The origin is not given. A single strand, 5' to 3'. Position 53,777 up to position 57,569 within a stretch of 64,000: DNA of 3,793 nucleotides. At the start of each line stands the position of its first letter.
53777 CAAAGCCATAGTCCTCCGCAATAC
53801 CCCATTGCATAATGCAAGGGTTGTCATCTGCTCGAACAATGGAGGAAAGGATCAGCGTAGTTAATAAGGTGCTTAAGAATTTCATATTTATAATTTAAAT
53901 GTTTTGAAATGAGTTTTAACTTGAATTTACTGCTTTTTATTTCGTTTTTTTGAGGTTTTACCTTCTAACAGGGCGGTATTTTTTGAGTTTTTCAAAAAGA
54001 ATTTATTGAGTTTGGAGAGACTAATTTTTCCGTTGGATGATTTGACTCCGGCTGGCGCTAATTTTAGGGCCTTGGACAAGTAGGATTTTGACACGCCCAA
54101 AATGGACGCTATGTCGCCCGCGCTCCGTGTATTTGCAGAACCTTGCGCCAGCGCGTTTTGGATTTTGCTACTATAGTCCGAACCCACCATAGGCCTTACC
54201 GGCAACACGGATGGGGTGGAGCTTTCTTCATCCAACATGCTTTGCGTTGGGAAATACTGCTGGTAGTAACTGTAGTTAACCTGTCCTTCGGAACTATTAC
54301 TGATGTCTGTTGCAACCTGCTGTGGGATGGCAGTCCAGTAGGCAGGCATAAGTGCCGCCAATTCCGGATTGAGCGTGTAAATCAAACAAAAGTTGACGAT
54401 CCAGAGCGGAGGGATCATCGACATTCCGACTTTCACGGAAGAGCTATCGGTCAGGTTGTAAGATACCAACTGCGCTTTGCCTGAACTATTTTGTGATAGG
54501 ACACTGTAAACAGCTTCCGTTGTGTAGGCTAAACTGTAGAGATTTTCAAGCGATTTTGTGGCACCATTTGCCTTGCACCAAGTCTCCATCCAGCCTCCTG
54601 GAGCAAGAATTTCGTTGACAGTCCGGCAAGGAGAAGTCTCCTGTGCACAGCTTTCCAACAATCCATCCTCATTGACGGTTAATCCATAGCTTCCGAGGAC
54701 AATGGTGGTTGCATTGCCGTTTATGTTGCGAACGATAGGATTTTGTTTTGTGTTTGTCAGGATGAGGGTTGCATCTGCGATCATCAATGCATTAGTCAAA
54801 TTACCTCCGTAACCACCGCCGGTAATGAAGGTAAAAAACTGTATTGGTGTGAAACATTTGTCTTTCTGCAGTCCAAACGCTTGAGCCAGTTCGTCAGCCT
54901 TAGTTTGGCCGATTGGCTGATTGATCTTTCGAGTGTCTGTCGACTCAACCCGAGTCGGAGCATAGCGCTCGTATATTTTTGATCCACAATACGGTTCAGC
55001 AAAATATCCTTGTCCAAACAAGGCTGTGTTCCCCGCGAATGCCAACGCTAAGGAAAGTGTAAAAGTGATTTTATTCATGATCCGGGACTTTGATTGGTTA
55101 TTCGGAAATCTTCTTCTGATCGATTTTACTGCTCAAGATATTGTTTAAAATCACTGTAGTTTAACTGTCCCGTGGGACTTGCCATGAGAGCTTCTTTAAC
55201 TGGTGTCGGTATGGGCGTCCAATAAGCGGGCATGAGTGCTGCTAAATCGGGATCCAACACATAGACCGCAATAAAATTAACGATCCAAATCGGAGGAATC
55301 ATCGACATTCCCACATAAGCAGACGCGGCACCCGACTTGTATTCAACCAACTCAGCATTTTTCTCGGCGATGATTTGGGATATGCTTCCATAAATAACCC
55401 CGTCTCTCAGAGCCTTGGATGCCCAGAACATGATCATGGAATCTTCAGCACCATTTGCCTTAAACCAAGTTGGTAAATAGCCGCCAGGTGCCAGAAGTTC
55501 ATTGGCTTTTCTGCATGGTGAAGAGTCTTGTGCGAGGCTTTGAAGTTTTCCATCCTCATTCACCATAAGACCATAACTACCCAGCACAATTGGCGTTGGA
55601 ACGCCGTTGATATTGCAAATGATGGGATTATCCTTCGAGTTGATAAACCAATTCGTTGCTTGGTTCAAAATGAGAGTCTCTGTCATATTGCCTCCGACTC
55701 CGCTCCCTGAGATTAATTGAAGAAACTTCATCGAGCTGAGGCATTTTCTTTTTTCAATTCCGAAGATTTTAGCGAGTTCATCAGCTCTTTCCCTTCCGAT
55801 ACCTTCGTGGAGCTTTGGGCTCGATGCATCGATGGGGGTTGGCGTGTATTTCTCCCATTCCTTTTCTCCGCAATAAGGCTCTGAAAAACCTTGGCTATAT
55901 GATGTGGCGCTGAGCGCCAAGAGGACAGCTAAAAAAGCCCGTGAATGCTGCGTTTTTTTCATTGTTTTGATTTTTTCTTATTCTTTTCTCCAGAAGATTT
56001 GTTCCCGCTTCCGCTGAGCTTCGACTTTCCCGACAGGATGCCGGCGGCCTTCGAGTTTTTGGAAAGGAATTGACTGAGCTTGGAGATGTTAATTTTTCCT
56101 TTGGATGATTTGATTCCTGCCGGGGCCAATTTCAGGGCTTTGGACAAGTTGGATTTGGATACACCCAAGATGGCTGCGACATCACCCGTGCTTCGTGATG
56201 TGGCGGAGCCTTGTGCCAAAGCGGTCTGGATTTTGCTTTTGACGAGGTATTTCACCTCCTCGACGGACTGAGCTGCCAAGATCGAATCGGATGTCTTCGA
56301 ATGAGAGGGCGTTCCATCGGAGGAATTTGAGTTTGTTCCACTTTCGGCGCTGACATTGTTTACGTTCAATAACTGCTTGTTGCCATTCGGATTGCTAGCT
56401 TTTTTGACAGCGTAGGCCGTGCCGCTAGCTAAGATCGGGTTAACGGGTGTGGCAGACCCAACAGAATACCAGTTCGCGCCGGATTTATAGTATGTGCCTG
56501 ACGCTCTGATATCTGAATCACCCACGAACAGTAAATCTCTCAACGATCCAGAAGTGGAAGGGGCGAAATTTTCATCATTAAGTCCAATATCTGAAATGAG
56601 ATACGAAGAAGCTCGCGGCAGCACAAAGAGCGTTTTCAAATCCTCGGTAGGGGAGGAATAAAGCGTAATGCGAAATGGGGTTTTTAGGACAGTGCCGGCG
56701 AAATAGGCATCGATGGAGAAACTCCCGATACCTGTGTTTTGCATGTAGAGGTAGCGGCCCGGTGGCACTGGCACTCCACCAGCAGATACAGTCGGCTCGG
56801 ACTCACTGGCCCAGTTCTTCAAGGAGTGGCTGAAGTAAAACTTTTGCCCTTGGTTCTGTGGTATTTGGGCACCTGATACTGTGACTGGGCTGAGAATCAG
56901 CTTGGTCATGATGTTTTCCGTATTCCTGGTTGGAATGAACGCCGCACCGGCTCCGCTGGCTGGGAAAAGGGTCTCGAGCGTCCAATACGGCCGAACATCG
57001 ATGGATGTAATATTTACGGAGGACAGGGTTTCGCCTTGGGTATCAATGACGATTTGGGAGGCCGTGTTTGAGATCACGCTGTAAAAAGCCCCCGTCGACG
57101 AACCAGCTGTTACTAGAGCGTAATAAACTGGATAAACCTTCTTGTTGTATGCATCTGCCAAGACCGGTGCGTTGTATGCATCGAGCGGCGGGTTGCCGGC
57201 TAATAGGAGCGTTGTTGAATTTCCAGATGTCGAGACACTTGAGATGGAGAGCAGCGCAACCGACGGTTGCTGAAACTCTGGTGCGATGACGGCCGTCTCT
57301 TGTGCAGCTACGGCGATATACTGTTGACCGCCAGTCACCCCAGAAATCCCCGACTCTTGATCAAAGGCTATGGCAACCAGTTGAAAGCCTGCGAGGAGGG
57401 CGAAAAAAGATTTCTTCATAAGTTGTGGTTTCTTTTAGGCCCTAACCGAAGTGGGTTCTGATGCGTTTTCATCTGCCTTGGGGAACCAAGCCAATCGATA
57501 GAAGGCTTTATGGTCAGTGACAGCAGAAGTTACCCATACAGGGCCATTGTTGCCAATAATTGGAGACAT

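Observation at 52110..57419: Three consecutive secreted proteins share a C-terminal module resembling an excisionase-type helix-turn-helix plus a lysine-rich tail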

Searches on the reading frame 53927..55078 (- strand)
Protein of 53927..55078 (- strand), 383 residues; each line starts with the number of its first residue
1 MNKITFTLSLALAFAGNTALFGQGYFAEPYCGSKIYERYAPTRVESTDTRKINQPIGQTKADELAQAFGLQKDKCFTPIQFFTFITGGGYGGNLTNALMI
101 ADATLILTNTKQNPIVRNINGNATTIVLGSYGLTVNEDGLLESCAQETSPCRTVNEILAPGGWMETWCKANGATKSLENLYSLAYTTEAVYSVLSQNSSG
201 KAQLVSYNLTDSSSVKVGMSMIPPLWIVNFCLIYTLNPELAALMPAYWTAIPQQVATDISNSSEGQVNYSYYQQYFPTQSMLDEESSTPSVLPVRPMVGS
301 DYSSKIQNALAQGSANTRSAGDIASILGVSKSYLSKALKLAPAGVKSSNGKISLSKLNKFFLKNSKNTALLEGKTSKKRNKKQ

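Call 3: search_protein_families(library=pfam, proteins=[window:53927-55078:-], max_evalue=1)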
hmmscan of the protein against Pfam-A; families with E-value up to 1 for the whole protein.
window:53927-55078:- (383 aa): 4 families
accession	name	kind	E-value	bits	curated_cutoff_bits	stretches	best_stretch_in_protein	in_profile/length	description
PF12802.13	MarR_2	-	0.1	13.2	27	1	315-339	19-42/61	MarR family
PF04967.18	HTH_10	-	0.21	11.9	23.1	1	318-340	24-46/53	HTH DNA binding domain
PF01022.26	HTH_5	-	0.22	11.9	22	1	306-338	7-36/47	Bacterial regulatory protein, arsR family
PF08139.17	LPAM_1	-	0.3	12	20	1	1-16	1-16/18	Prokaryotic membrane lipoprotein lipid attachment site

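Call 4: search_protein_families(library=ncbifam, proteins=[window:53927-55078:-], max_evalue=1)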
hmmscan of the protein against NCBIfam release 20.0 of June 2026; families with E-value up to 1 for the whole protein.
window:53927-55078:- (383 aa): 1 family
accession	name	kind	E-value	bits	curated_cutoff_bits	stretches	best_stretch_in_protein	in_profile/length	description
NF009172.0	PRK12519.1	subfamily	0.025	14.1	222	1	288-360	117-188/194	RNA polymerase sigma factor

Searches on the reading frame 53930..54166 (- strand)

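Call 3: search_protein_families(library=pfam, proteins=[window:53930-54166:-], max_evalue=1)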
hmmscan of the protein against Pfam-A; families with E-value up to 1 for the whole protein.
seq(79 aa): 6 families
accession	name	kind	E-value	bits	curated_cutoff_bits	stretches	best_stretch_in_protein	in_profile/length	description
PF12802.13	MarR_2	-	0.016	15.8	27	1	10-35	18-42/61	MarR family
PF01022.26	HTH_5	-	0.032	14.5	22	1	4-34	9-36/47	Bacterial regulatory protein, arsR family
PF04967.18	HTH_10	-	0.037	14.3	23.1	1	14-37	24-47/53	HTH DNA binding domain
PF08535.16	KorB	-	0.045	14.1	22.3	1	17-37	7-27/89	KorB domain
PF00165.29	HTH_AraC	-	0.065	13.8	26.6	1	17-35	12-30/42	Bacterial regulatory helix-turn-helix proteins, AraC family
PF10668.15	Phage_terminase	-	0.079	13.1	22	1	8-30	17-39/67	Phage terminase small subunit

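Call 4: search_protein_families(library=ncbifam, proteins=[window:53930-54166:-], max_evalue=1)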
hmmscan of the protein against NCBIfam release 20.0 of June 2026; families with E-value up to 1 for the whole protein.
seq(79 aa): 1 family
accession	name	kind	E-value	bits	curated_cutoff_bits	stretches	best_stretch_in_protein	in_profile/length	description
NF033788.1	HTH_metalloreg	subfamily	0.083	12.7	55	1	4-35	18-47/77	metalloregulator ArsR/SmtB family transcription factor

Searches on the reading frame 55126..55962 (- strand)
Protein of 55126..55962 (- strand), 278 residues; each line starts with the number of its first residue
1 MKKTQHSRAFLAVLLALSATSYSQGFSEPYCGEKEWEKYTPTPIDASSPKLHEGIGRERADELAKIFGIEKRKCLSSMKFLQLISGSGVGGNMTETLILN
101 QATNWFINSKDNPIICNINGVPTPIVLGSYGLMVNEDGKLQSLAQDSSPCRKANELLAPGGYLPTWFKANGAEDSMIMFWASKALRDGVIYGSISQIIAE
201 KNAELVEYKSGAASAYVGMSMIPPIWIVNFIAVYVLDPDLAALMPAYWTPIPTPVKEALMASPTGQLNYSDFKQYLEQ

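Call 3: search_protein_families(library=pfam, proteins=[window:55126-55962:-], max_evalue=1)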
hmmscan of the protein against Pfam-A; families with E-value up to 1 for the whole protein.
window:55126-55962:- (278 aa): 0 families

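Call 4: search_protein_families(library=ncbifam, proteins=[window:55126-55962:-], max_evalue=1)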
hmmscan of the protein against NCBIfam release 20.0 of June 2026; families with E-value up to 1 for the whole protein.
window:55126-55962:- (278 aa): 0 families

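Call 43: search_solved_structures(query=window:55129-55962:-, max_evalue=10)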
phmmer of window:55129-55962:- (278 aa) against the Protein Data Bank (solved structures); distinct sequences matched with E-value up to 10: 0.

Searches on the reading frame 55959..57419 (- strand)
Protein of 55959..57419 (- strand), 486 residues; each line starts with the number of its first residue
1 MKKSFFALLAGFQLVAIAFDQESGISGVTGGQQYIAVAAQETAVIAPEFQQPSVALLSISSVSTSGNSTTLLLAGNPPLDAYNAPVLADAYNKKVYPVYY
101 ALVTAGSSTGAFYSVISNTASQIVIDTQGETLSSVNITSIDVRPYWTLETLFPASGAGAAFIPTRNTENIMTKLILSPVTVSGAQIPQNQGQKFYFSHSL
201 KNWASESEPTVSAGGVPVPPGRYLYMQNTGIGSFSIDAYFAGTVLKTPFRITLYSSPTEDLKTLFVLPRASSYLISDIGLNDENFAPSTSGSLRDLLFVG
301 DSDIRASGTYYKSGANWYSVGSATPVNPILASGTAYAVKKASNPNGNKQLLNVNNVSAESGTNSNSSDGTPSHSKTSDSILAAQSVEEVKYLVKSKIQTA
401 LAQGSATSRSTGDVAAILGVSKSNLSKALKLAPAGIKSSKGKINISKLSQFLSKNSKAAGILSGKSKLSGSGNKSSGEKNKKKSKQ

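Call 3: search_protein_families(library=pfam, proteins=[window:55959-57419:-], max_evalue=1)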
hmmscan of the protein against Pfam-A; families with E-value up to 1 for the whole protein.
window:55959-57419:- (486 aa): 1 family
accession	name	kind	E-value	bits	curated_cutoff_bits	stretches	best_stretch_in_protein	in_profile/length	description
PF04967.18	HTH_10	-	0.18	12.1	23.1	1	410-432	25-47/53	HTH DNA binding domain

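Call 4: search_protein_families(library=ncbifam, proteins=[window:55959-57419:-], max_evalue=1)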
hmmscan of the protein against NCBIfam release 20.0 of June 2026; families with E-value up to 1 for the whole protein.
window:55959-57419:- (486 aa): 1 family
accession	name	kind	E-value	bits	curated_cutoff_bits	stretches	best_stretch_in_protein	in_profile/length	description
TIGR02597.1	TIGR02597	paralog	4.6e-24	85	50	1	35-342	23-347/363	TIGR02597 family protein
